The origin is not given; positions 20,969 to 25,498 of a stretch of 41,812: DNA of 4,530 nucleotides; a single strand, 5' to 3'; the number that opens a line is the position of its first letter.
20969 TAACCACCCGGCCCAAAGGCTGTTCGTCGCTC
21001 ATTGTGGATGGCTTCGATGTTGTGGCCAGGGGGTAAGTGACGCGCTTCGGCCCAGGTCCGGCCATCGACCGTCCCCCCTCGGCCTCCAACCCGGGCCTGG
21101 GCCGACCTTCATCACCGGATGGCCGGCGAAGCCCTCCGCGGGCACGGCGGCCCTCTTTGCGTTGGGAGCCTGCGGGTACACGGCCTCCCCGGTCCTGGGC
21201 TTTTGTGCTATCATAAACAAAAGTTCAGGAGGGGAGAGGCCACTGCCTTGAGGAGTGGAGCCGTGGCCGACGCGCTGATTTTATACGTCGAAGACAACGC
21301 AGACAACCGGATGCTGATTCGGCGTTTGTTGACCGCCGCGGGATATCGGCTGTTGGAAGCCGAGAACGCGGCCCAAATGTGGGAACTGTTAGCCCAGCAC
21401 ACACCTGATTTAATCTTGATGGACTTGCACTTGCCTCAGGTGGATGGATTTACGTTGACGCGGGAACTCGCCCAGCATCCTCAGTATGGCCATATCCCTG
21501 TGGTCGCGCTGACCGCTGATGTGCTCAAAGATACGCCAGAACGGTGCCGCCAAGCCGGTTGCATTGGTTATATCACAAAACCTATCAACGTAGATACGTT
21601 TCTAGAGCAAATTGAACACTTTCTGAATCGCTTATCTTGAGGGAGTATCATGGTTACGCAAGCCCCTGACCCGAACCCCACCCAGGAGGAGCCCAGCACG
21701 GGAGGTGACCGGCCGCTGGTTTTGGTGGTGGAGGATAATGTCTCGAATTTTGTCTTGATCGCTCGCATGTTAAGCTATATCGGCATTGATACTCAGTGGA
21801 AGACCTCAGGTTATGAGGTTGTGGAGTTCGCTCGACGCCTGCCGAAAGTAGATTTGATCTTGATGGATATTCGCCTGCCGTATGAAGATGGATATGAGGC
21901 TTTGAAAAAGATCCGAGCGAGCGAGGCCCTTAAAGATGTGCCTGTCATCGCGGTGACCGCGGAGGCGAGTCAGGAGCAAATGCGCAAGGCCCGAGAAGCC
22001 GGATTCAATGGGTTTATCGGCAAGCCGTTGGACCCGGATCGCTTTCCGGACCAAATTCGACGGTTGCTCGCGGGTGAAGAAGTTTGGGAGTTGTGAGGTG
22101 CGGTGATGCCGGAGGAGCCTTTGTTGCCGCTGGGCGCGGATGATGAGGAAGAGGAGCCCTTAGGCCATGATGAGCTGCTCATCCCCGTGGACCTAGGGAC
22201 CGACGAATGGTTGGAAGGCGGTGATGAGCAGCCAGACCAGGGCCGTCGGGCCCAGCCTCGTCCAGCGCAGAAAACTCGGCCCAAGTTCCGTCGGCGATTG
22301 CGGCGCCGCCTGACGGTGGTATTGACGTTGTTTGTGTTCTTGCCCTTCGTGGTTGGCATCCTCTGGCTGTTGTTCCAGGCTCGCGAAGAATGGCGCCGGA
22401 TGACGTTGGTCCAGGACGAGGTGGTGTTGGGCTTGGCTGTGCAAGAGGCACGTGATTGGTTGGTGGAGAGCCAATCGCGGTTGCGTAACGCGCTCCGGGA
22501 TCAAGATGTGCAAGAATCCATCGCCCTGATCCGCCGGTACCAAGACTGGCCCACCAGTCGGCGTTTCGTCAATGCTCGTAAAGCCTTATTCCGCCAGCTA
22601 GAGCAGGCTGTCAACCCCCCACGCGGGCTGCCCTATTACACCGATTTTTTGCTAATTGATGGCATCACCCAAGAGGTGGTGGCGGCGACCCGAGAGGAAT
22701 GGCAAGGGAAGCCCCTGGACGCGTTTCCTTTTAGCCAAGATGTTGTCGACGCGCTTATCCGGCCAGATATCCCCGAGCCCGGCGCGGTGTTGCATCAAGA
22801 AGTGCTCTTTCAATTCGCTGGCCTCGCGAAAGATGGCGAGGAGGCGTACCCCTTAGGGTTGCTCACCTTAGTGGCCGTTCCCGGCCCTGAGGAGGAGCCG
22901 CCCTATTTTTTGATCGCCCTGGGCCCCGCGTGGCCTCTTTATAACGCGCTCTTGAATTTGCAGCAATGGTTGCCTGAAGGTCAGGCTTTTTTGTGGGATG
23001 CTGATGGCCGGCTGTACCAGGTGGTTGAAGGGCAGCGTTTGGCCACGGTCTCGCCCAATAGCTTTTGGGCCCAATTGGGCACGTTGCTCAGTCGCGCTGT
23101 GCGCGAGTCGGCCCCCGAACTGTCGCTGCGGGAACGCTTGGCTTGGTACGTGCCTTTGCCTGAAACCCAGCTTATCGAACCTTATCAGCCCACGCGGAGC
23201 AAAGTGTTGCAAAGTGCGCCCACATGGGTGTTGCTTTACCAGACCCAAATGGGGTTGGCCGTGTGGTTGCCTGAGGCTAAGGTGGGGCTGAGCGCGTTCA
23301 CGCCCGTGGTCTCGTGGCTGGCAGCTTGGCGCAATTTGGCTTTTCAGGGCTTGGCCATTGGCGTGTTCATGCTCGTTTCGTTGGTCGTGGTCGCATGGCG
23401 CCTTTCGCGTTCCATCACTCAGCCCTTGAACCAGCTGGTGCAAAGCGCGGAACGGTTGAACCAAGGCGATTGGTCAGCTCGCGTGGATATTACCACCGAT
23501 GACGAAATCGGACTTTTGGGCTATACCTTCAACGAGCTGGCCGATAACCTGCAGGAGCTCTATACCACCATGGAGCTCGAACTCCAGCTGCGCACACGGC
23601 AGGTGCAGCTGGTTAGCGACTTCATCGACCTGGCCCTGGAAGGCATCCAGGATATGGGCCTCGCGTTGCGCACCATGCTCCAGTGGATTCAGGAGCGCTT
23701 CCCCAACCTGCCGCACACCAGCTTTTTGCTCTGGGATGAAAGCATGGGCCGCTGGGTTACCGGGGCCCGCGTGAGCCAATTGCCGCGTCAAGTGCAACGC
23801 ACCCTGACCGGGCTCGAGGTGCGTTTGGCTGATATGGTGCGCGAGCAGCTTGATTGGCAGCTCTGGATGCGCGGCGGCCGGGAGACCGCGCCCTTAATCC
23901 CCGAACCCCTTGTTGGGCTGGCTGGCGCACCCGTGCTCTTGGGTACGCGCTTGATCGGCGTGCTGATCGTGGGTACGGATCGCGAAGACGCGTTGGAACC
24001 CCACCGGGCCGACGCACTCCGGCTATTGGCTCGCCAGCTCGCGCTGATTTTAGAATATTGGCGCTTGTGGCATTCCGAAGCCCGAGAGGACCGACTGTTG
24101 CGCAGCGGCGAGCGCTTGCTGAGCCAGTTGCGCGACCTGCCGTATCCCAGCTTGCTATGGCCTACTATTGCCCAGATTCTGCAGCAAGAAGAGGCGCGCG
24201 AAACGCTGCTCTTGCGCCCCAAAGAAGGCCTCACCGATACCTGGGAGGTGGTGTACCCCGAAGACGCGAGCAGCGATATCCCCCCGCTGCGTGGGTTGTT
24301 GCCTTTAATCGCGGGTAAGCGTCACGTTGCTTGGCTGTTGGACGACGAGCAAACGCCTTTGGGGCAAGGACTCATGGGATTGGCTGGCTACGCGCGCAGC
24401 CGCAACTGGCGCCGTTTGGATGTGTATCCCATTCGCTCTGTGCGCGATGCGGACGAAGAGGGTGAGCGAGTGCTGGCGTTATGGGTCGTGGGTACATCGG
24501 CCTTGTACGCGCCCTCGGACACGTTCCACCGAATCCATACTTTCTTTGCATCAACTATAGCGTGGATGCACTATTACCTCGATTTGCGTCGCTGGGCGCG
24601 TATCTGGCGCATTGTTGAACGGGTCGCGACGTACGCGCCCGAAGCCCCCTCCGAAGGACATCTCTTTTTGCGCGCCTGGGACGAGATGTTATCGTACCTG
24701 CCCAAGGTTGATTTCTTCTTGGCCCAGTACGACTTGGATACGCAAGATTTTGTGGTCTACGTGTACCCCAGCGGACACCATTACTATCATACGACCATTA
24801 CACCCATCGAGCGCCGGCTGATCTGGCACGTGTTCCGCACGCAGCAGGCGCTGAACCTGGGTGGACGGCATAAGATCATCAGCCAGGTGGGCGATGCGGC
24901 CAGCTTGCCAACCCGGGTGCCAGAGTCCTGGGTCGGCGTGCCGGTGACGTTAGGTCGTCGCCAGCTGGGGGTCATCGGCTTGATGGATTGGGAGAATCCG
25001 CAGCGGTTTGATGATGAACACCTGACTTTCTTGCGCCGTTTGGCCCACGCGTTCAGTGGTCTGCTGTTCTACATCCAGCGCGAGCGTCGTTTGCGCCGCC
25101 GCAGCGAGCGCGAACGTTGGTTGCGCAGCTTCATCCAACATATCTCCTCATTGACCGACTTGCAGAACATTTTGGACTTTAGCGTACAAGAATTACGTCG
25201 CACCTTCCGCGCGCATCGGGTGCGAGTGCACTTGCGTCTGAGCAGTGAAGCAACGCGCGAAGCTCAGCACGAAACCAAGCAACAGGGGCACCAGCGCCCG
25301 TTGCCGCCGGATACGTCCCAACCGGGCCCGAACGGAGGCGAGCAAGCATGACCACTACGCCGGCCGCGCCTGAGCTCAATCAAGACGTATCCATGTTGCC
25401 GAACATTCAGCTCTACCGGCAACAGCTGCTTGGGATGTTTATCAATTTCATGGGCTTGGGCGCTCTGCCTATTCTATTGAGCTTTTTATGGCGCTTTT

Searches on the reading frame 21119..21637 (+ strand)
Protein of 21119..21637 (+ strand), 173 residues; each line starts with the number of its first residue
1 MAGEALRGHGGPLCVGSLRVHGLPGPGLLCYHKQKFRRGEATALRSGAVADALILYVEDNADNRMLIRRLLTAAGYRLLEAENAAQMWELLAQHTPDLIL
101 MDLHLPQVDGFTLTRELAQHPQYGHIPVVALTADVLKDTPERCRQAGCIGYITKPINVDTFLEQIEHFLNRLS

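Call 89: search_protein_families(library=pfam, proteins=[window:21119-21637:+], max_evalue=0.001)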
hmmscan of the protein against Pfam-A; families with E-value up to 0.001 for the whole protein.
window:21119-21637:+ (173 aa): 2 families
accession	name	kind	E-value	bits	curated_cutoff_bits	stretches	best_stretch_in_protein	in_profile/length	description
PF00072.30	Response_reg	-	1.6e-26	93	30.2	1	54-165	1-110/111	Response regulator receiver domain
PF20161.5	VpsR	-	0.00039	20.6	23.7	1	48-165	8-120/121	VpsR domain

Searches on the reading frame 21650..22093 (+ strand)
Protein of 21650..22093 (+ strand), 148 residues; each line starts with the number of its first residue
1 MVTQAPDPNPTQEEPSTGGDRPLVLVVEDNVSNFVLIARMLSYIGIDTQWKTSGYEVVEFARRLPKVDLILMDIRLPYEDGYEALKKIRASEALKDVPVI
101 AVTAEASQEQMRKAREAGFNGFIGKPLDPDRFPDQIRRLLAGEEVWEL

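Call 89: search_protein_families(library=pfam, proteins=[window:21650-22093:+], max_evalue=0.001)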
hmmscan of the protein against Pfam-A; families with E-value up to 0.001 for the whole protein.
window:21650-22093:+ (148 aa): 1 family
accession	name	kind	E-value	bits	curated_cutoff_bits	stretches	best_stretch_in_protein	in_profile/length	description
PF00072.30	Response_reg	-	2.1e-22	79.9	30.2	1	24-136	1-110/111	Response regulator receiver domain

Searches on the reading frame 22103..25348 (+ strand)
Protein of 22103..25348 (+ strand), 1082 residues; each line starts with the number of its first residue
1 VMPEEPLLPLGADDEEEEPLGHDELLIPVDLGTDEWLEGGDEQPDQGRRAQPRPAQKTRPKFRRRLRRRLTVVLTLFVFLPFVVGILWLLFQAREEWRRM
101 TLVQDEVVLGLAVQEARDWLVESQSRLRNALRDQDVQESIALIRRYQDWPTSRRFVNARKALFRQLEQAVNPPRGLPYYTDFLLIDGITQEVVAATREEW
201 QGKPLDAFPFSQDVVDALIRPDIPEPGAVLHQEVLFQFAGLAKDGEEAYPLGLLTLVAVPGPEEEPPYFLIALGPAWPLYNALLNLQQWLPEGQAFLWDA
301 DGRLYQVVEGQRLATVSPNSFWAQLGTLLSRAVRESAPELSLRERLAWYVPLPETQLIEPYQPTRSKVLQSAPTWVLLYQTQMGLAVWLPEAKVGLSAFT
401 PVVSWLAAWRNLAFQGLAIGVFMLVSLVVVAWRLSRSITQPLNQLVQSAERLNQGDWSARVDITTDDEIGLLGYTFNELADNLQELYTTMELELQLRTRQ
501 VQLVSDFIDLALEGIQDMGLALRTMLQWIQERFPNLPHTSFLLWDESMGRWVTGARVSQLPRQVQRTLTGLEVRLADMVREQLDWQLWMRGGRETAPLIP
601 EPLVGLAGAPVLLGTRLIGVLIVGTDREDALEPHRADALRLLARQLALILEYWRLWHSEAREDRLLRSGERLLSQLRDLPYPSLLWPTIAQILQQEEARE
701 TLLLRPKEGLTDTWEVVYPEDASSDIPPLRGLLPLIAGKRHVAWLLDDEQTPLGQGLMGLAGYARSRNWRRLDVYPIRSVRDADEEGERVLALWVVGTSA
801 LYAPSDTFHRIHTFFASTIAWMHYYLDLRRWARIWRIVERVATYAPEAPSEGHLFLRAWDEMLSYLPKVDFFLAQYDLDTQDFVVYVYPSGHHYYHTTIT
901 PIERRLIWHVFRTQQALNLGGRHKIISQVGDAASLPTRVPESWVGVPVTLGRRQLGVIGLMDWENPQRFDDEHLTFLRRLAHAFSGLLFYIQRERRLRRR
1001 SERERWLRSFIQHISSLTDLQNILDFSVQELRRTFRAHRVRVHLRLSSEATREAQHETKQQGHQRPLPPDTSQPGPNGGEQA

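Call 14: search_protein_families(library=pfam, proteins=[window:22103-25348:+], max_evalue=0.001)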
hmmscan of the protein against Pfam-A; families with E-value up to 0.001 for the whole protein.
window:22103-25348:+ (1082 aa): 4 families
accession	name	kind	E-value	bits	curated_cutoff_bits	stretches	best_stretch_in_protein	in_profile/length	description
PF00672.30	HAMP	-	7e-14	52.3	25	1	433-485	1-53/53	HAMP domain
PF01590.32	GAF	-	1.9e-13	51.5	22.4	1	888-984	35-129/133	GAF domain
PF13185.12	GAF_2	-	3.2e-13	50.5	28.6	2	901-984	51-131/136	GAF domain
PF13492.12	GAF_3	-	9.9e-09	36.1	27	0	609-651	86-128/129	GAF domain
